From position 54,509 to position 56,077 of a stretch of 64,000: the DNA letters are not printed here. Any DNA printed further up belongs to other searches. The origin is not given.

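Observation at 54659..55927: Second GDH-family paralog has lost two of the three canonical lysines (likely pseudo-enzyme) and sits directly upstream of the acyl-CoA mutase large subunit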

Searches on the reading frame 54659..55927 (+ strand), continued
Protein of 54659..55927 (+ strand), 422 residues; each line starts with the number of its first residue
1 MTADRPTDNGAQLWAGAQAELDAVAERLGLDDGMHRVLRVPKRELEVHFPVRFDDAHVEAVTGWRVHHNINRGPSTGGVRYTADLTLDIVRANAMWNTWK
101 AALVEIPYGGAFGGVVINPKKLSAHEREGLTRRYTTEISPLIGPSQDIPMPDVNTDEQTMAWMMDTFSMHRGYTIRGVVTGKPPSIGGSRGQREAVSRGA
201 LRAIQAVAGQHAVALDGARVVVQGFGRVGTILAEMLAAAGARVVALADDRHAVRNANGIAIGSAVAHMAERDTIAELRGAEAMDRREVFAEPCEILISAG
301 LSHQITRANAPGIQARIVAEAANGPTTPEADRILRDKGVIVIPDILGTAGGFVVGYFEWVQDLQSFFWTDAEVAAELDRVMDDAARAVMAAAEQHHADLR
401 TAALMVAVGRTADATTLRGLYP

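Call 24: search_solved_structures(query=P0145, show_alignments=1, max_evalue=1e-80)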
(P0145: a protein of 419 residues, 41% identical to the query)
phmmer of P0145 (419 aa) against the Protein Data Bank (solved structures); distinct sequences matched with E-value up to 1e-80: 23.
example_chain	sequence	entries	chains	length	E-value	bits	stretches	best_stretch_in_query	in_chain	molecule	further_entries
1b26_A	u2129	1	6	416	4.1e-126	424.6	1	3-419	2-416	GLUTAMATE DEHYDROGENASE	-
1b3b_A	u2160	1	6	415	4.2e-126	424.5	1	4-419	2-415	PROTEIN (GLUTAMATE DEHYDROGENASE)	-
2tmg_A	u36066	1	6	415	1e-124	419.9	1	4-419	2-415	PROTEIN (GLUTAMATE DEHYDROGENASE)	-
3aoe_A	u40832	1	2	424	1e-124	419.9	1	6-419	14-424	Glutamate dehydrogenase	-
3aog_A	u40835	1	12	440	1.2e-124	419.7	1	6-419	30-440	Glutamate dehydrogenase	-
4xgi_A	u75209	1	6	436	1.8e-118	399.4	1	8-419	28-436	Glutamate dehydrogenase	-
1gtm_A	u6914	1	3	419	1.7e-115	389.6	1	6-411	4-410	GLUTAMATE DEHYDROGENASE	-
1bvu_A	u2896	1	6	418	1.2e-110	373.6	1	6-416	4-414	PROTEIN (GLUTAMATE DEHYDROGENASE)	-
8zmu_A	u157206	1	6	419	3.7e-110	372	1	6-416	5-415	Glutamate dehydrogenase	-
8znb_A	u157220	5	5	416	5.2e-110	371.5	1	6-416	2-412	Glutamate dehydrogenase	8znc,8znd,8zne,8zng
1euz_A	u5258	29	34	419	7e-110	371.1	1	6-416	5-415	GLUTAMATE DEHYDROGENASE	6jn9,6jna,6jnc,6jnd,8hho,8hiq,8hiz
8i83_A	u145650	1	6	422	3.5e-109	368.8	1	11-416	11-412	Glutamate dehydrogenase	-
8ysw_A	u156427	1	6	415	3.7e-109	368.7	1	13-416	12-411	Glutamate dehydrogenase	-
7mfm_A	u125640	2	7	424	3e-106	359.2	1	18-416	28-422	Glutamate dehydrogenase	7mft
3k8z_A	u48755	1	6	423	1.1e-105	357.4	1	18-416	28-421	NAD-specific glutamate dehydrogenase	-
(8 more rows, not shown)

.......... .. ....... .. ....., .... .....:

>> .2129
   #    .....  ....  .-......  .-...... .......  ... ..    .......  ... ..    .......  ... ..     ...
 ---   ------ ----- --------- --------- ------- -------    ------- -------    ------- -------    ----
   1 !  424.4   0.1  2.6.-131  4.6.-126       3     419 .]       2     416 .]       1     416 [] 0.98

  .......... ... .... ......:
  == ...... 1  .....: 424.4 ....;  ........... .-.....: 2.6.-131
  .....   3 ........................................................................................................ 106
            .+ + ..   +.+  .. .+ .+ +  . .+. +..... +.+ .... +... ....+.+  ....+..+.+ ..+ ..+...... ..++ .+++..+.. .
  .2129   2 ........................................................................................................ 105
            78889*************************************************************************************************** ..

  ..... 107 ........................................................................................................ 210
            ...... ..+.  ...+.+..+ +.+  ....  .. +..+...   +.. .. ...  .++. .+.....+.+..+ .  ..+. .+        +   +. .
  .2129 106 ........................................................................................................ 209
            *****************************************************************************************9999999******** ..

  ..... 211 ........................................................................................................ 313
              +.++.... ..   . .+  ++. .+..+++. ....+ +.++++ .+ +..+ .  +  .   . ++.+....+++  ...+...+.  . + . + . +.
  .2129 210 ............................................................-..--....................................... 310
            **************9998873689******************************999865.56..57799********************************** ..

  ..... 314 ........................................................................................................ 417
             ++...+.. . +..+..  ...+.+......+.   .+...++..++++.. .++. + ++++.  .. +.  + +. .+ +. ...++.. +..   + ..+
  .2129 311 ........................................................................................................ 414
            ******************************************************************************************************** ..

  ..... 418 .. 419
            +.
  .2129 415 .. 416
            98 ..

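Call 36: search_solved_structures(query=P0189, show_alignments=1, max_evalue=1e-100)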
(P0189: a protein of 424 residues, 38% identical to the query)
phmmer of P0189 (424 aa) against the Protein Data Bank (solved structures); distinct sequences matched with E-value up to 1e-100: 11.
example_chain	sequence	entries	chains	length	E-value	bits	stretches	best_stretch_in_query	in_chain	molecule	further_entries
3aoe_E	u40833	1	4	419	9.4e-134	449.6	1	1-424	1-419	Glutamate dehydrogenase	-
1b3b_A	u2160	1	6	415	1.1e-121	409.9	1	14-424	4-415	PROTEIN (GLUTAMATE DEHYDROGENASE)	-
1b26_A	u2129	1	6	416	2e-121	409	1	14-424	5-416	GLUTAMATE DEHYDROGENASE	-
2tmg_A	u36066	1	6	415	1.1e-120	406.6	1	14-424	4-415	PROTEIN (GLUTAMATE DEHYDROGENASE)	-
3aoe_A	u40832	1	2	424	3.7e-109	368.6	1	12-424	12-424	Glutamate dehydrogenase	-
3aog_A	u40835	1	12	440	4.2e-109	368.4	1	12-424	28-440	Glutamate dehydrogenase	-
4xgi_A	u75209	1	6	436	2e-107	362.9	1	10-424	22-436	Glutamate dehydrogenase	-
1gtm_A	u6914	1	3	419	8.5e-105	354.2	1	16-421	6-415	GLUTAMATE DEHYDROGENASE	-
1euz_A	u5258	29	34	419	3.2e-102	345.8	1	19-421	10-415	GLUTAMATE DEHYDROGENASE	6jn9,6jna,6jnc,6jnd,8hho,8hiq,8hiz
8zmu_A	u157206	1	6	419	7.9e-101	341.2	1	19-421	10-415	Glutamate dehydrogenase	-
8znb_A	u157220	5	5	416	8.3e-101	341.1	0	19-421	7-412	Glutamate dehydrogenase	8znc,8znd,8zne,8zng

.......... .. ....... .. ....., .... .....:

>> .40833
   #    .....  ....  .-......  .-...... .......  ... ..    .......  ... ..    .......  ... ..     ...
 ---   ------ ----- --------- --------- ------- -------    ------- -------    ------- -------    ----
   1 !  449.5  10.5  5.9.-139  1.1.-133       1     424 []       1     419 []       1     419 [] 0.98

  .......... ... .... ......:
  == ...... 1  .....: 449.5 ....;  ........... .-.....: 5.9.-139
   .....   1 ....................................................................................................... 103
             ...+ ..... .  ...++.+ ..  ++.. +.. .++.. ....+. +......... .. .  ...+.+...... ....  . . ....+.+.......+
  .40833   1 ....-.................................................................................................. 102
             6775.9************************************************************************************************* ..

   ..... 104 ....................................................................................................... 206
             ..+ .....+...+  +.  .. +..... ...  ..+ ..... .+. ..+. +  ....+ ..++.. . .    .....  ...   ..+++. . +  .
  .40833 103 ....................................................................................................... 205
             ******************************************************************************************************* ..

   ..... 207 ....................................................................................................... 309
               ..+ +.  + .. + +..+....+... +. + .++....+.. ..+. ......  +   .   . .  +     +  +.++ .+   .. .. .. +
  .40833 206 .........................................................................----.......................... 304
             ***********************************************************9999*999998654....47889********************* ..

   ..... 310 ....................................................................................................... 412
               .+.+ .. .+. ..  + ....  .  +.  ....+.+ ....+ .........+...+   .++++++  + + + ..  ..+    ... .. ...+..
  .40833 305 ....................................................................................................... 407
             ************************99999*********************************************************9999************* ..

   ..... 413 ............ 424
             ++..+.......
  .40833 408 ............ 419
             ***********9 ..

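Call 39: search_protein_families(library=ncbifam, proteins=[window:54659-55927:+])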
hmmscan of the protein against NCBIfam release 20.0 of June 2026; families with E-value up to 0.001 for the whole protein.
window:54659-55927:+ (422 aa): 9 families
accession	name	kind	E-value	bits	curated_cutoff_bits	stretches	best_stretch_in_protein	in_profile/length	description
NF040817.1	GdhA_Arch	equivalog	4.2e-122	408.3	750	1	19-421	12-417/419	glutamate dehydrogenase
NF041398.1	GluDhGdhB_Halo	equivalog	1.2e-118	396.6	620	1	16-422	6-410/410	glutamate dehydrogenase GdhB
NF006929.0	PRK09414.1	equivalog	6.7e-51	173.6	536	1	38-420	54-444/445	NADP-specific glutamate dehydrogenase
NF010634.0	PRK14031.1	equivalog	3.2e-38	131.3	822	1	38-390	50-411/444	NADP-specific glutamate dehydrogenase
NF010633.0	PRK14030.1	subfamily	7.5e-36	124.2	743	1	41-394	53-416/445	glutamate dehydrogenase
NF035922.1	Trp_DH_ScyB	equivalog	2.7e-13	49.7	600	1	88-361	56-296/346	tryptophan dehydrogenase ScyB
NF006162.0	PRK08306.1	equivalog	9.4e-06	25.1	261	1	203-260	140-197/297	dipicolinate synthase subunit DpsA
TIGR02853.1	spore_dpaA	equivalog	0.00033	20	319.65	1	203-251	137-185/287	dipicolinic acid synthetase subunit A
TIGR00745.1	apbA_panE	subfamily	0.00071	18.9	141.35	0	219-266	1-49/305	2-dehydropantoate 2-reductase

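Call 48: search_protein_families(library=pfam, proteins=[L030:7218-7835:-, L030:7699-8547:-, L030:7729-8700:+, L030:8866-11052:-, L030:9830-11062:-, L030:8824-9585:+, L009:7276-8673:+, L033:1886-3001:-, L033:1895-3154:+], max_evalue=0.001)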
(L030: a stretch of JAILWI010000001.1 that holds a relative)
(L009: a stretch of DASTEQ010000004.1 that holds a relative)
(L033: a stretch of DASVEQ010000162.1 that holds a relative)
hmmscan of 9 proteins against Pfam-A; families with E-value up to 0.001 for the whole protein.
L030:7218-7835:- (205 aa): 0 families

L030:7699-8547:- (282 aa): 0 families

L030:7729-8700:+ (323 aa): 1 family
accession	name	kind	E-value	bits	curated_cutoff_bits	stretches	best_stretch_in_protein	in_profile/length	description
PF03405.20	FA_desaturase_2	-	6.5e-66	222.8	22.7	1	22-311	4-311/325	Fatty acid desaturase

L030:8866-11052:- (728 aa): 8 families
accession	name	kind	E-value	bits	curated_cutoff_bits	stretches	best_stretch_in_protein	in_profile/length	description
PF00326.27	Peptidase_S9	-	6.1e-55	186.4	22.6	1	512-718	1-211/213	Prolyl oligopeptidase family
PF00561.26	Abhydrolase_1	-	1.4e-12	48.2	25.8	1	496-624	1-109/245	alpha/beta hydrolase fold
PF07676.18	PD40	-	2.2e-07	31.1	20.9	0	371-393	14-37/38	WD40-like Beta Propeller Repeat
PF20434.5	BD-FAE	-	2.6e-07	30.8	26.8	1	490-675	8-213/215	BD-FAE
PF02129.25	Peptidase_S15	-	1.1e-06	29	23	0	475-612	1-133/262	X-Pro dipeptidyl-peptidase (S15 family)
PF01738.24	DLH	-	7.1e-06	26.2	21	1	521-701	37-193/217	Dienelactone hydrolase family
PF12146.15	Hydrolase_4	-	0.0006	19.6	27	0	519-608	25-110/239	Serine aminopeptidase, S33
PF05448.18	AXE1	-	0.0006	19.1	21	0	473-604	63-205/321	Acetyl xylan esterase (AXE1)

L030:9830-11062:- (410 aa): 0 families

L030:8824-9585:+ (253 aa): 0 families

L009:7276-8673:+ (465 aa): 2 families
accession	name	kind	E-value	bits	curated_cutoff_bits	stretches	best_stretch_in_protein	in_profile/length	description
PF00211.25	Guanylate_cyc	-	1.7e-55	187.9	21.9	1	259-434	4-180/183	Adenylate and Guanylate cyclase catalytic domain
PF07701.20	HNOBA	-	0.00013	22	23.4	1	217-250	183-216/216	Heme NO binding associated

L033:1886-3001:- (371 aa): 0 families

L033:1895-3154:+ (419 aa): 1 family
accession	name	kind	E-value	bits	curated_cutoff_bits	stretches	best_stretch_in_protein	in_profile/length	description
PF03405.20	FA_desaturase_2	-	1.1e-64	218.8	22.7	1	118-407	4-311/325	Fatty acid desaturase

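Call 57: predict_structure(alignment_id=A2)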
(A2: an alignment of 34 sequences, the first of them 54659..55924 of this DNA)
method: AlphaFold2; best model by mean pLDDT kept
length: 422 residues; sequences in the alignment: 34
mean_pLDDT: 75.5   pTM: 0.78
mean pLDDT of the five models: 75.5, 74.2, 73.6, 71.6, 70.5
residues with pLDDT >= 90: 173; 70-90: 111; 50-70: 61; < 50: 77
segments of 3 or more residues with pLDDT < 50: 1-7, 72-81, 109-115, 135-186
pLDDT, mean of each block of 10 residues (from residue 1): 42 84 92 88 71 69 69 43 67 82 70 48 61 48 33 27 28 28 51 85 95 95 88 96 95 97 94 93 94 93 88 97 86 95 92 74 64 88 96 94 94 80 63
secondary structure, 60 per line:
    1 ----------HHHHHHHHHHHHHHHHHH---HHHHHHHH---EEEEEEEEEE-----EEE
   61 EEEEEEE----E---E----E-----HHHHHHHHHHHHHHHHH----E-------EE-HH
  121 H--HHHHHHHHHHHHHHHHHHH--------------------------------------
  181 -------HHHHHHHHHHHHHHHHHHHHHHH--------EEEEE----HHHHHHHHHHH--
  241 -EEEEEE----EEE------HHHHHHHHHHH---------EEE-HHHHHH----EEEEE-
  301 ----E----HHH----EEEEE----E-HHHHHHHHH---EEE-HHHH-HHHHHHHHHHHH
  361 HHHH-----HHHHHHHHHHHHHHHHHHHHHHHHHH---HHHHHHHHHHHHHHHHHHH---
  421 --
elements in order: H11-28 H32-39 E43-52 E58-67 H87-103 H124-142 H188-210 E219-223 H228-238 E242-247 E252-254 H261-271 E281-283 H285-290 E295-299 E317-321 H328-336 E340-342 H344-347 H349-364 H370-395 H399-417

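Call 60: fold_search(model_id=the predicted structure, library=pdb)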
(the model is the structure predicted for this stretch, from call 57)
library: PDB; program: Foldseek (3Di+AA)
matches with E <= 10: 1327; with E <= 0.001: 232
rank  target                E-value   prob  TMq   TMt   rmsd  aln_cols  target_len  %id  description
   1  3aoe_A                1.3e-33  1.00  0.81  0.81   6.9       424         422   47  Crystal structure of hetero-hexameric glutamate dehydrogenase from Thermus thermophilus (Leu bound form) (released 2011-09-07)
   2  8xcp                  1.2e-32  1.00  0.79  0.80   6.0       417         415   39  Cryo-EM structure of Glutamate dehydrogenase from Thermococcus profundus incorporating NADP and GLU in the initial stage (released 2023-12-27)
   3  3aoe_B                1.2e-32  1.00  0.80  0.80   6.5       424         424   47  Crystal structure of hetero-hexameric glutamate dehydrogenase from Thermus thermophilus (Leu bound form) (released 2011-09-07)
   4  1b26_A                1.6e-32  1.00  0.81  0.83   5.9       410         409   45  GLUTAMATE DEHYDROGENASE (released 1999-12-03)
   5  8owm_C                1.7e-32  1.00  0.75  0.77   6.3       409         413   39  Crystal structure of glutamate dehydrogenase 2 from Arabidopsis thaliana binding Ca, NAD and 2,2-dihydroxyglutarate (released 2023-08-09)
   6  2tmg_A                3.0e-32  1.00  0.80  0.83   5.9       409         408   44  THERMOTOGA MARITIMA GLUTAMATE DEHYDROGENASE MUTANT S128R, T158E, N117R, S160E (released 1999-12-08)
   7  8owm_A                3.1e-32  1.00  0.76  0.77   6.3       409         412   39  Crystal structure of glutamate dehydrogenase 2 from Arabidopsis thaliana binding Ca, NAD and 2,2-dihydroxyglutarate (released 2023-08-09)
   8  3aog_A                5.2e-32  1.00  0.80  0.80   6.0       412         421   48  Crystal structure of glutamate dehydrogenase (GdhB) from Thermus thermophilus (Glu bound form) (released 2011-09-07)
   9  1b3b_A                1.6e-31  1.00  0.81  0.83   5.9       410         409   45  THERMOTOGA MARITIMA GLUTAMATE DEHYDROGENASE MUTANT N97D, G376K (released 1999-12-08)
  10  1euz_A                2.4e-31  1.00  0.79  0.80   6.1       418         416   39  GLUTAMATE DEHYDROGENASE FROM THERMOCOCCUS PROFUNDUS IN THE UNLIGATED STATE (released 2001-04-25)
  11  6yei_F                2.8e-31  1.00  0.75  0.77   6.3       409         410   40  Arabidopsis thaliana glutamate dehydrogenase isoform 1 in complex with NAD (released 2020-05-20)
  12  8i83_E                3.0e-31  1.00  0.77  0.79   6.4       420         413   39  Crystal Structure of phosphinothricin dehydrogenase (released 2024-02-14)
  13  8zmu_B                5.7e-31  1.00  0.78  0.79   6.1       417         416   39  GLUTAMATE DEHYDROGENASE (W89F-MUTANT) FROM THERMOCOCCUS PROFUNDUS IN THE UNLIGANDED STATE (released 2024-06-05)
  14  4xgi_A                6.0e-31  1.00  0.74  0.75   6.8       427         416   45  Crystal structure of Glutamate dehydrogenase from Burkholderia thailandensis (released 2015-01-14)
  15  8zmu_A                9.0e-31  1.00  0.79  0.80   6.2       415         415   39  GLUTAMATE DEHYDROGENASE (W89F-MUTANT) FROM THERMOCOCCUS PROFUNDUS IN THE UNLIGANDED STATE (released 2024-06-05)
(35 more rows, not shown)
